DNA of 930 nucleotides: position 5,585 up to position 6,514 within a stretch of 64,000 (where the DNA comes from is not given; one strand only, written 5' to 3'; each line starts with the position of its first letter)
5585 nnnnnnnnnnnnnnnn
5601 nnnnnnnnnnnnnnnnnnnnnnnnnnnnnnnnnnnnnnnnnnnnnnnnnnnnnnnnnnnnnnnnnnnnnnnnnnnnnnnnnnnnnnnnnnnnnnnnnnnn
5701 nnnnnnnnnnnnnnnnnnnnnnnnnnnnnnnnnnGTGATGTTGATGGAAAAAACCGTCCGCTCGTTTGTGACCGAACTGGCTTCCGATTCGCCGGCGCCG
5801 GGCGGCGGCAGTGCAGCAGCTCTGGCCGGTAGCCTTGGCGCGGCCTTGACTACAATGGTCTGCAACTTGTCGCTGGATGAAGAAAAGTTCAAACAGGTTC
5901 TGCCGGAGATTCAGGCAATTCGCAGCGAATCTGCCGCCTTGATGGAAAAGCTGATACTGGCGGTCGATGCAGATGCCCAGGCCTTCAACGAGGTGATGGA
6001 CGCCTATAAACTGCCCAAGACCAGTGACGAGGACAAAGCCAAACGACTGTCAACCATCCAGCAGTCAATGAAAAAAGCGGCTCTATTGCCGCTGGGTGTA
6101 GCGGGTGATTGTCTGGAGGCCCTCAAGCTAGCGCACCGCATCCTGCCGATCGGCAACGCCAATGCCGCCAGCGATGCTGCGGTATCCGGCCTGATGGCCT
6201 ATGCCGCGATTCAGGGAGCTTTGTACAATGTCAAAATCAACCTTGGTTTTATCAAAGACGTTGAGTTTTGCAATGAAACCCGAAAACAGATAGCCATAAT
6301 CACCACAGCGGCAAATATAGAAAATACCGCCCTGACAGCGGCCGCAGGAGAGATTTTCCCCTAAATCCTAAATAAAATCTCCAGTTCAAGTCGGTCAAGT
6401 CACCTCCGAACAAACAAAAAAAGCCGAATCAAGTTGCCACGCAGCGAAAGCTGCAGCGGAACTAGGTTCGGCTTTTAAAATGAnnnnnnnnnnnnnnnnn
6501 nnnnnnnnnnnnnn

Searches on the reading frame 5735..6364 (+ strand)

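Call 59: search_protein_families(library=pfam, max_evalue=1e-10, proteins=[window:5735-6364:+])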
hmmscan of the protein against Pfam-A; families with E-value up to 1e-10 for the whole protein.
window:5735-6364:+ (209 aa): 1 family
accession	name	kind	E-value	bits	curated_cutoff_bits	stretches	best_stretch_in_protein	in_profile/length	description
PF04961.17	FTCD_C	-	1.4e-63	214.3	24.5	1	7-186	1-180/182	Formiminotransferase-cyclodeaminase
